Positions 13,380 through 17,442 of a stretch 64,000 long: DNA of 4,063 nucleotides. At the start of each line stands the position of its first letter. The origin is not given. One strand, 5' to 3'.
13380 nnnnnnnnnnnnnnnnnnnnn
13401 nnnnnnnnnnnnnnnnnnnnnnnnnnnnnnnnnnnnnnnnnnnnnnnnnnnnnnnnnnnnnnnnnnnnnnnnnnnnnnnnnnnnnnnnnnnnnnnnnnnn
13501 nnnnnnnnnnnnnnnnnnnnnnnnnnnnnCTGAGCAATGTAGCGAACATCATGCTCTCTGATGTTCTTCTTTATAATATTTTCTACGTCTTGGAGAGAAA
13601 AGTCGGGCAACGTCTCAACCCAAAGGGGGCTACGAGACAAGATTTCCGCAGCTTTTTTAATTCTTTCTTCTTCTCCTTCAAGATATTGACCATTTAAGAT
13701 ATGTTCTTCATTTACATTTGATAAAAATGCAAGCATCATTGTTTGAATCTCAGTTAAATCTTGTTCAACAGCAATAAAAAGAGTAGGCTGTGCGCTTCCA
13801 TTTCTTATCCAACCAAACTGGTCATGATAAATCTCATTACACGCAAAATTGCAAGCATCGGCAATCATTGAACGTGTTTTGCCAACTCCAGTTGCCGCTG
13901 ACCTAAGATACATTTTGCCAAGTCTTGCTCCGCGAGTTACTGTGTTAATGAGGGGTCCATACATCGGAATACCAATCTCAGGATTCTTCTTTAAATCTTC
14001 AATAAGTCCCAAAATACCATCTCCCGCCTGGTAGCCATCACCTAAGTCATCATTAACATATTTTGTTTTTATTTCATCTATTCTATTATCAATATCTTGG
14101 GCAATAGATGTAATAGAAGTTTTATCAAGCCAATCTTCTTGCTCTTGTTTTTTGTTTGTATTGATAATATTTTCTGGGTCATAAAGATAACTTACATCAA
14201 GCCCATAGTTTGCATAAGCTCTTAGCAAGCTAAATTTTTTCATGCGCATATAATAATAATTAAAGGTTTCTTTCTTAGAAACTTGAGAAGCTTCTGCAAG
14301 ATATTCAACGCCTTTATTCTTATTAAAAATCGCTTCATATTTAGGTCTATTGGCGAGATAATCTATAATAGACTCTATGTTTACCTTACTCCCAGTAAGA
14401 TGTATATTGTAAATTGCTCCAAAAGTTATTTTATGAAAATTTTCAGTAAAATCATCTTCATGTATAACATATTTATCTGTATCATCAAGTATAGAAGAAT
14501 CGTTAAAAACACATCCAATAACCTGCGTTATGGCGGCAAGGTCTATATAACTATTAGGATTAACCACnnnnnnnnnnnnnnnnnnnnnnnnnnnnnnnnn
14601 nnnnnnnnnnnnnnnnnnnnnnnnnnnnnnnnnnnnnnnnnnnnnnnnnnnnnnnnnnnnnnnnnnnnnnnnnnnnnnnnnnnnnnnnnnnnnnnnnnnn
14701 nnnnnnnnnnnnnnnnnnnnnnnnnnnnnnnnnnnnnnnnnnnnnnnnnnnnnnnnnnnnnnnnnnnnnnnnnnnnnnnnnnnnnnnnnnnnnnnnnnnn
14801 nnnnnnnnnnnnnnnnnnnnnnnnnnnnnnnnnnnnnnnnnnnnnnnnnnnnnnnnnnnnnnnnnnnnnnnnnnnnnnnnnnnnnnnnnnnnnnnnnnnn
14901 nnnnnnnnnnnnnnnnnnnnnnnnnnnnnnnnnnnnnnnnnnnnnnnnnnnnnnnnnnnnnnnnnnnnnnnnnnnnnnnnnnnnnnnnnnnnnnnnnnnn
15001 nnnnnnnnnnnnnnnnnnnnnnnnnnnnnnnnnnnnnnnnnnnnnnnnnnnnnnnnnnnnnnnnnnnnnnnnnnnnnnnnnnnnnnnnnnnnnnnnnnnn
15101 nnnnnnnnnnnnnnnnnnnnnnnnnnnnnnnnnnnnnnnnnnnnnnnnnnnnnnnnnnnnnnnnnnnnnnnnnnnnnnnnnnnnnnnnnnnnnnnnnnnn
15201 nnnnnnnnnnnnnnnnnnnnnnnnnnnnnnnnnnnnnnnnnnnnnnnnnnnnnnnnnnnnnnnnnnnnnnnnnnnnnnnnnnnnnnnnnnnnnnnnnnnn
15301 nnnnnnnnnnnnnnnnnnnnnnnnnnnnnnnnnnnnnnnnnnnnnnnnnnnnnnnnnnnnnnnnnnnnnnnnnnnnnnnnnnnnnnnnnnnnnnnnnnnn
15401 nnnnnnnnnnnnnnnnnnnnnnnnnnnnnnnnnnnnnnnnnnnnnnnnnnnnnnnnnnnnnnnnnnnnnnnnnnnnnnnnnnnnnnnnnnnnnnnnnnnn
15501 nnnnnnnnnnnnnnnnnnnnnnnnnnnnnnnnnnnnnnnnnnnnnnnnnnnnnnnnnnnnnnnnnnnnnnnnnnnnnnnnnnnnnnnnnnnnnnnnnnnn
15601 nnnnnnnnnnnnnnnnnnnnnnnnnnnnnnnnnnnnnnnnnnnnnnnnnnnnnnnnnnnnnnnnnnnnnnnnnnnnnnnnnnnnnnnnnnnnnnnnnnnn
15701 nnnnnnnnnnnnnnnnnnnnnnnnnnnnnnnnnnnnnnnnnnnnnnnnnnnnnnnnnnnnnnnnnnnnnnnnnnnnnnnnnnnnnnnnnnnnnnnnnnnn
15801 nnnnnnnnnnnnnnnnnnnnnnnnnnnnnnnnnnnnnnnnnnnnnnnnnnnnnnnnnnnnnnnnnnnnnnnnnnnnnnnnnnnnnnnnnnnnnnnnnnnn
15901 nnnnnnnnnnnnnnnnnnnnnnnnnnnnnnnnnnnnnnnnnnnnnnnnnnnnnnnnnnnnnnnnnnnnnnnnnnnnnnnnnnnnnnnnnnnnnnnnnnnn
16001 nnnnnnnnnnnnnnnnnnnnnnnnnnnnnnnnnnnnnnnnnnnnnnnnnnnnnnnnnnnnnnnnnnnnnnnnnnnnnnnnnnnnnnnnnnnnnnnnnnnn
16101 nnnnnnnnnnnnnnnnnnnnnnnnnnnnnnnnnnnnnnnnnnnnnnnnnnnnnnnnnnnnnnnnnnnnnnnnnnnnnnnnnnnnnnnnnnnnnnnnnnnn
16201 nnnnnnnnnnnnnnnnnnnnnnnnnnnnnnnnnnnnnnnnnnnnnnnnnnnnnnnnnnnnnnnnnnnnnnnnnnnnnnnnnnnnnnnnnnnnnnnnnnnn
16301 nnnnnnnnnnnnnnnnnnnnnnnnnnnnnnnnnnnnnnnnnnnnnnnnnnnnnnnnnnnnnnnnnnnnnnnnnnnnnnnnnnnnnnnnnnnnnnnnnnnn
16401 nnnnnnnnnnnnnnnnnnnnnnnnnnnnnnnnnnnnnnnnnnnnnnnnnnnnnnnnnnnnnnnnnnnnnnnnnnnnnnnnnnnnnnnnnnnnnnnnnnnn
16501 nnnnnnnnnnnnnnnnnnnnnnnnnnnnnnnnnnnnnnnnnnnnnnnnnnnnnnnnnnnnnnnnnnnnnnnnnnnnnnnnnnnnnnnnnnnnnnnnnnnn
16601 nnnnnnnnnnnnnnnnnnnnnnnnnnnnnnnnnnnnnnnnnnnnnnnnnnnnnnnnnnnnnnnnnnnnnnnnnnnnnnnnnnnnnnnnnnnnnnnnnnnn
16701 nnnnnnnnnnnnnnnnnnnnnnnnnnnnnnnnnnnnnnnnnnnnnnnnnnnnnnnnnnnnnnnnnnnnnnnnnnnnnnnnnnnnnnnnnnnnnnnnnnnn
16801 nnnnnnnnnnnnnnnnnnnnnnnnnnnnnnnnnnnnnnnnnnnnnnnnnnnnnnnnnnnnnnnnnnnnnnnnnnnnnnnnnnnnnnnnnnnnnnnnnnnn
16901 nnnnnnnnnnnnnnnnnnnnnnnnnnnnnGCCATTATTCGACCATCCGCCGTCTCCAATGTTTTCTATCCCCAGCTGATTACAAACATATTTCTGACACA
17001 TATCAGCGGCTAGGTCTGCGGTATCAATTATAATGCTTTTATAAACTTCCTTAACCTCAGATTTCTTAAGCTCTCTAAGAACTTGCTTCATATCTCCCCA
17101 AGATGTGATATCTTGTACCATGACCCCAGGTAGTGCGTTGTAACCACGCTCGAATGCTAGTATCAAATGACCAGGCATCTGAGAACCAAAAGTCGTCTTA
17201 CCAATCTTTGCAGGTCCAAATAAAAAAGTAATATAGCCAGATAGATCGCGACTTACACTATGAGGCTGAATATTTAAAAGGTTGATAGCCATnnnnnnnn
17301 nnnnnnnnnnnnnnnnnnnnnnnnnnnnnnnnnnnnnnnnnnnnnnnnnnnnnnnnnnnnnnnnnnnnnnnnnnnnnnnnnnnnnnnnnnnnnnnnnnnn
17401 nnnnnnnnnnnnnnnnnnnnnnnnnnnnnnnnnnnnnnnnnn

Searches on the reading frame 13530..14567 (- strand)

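Call 33: search_protein_families(library=pfam, proteins=[window:13530-14567:-], max_evalue=0.001)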
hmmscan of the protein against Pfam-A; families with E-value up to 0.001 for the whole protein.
window:13530-14567:- (346 aa): 2 families
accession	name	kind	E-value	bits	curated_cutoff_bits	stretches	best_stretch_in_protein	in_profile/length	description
PF03796.21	DnaB_C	-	2.4e-08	34.1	27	1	207-344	9-133/255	DnaB-like helicase C terminal domain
PF00772.26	DnaB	-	2.6e-08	34.3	23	1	15-105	11-97/103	DnaB-like helicase N terminal domain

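Call 51: search_protein_families(library=phrogs, proteins=[window:13530-14567:-], max_evalue=0.001)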
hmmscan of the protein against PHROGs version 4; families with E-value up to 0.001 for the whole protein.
window:13530-14567:- (346 aa): 2 families
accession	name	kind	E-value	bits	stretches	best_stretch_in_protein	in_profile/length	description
phrog_19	-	DNA, RNA and nucleotide metabolism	3.3e-39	136.3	1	9-341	160-458/621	DnaB-like replicative helicase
phrog_239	-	DNA, RNA and nucleotide metabolism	4.6e-08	33.5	1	169-344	314-472/801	DNA primase/helicase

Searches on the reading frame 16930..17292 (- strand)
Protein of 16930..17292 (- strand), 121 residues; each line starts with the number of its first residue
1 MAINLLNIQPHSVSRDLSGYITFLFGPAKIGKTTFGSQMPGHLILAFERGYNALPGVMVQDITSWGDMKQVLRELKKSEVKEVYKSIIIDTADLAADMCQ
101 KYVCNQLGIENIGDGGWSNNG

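Call 51: search_protein_families(library=phrogs, proteins=[window:16930-17292:-], max_evalue=0.001)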
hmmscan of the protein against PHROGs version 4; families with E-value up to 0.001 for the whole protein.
window:16930-17292:- (121 aa): 3 families
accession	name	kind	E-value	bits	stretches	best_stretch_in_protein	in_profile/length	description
phrog_124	-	DNA, RNA and nucleotide metabolism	2.2e-24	87.5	1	2-116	27-138/382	Sak4-like ssDNA annealing protein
phrog_19299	-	head and packaging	3.2e-11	43.4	1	42-105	402-463/702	terminase large subunit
phrog_8097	-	DNA, RNA and nucleotide metabolism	0.00017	21.4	1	62-117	316-369/598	exonuclease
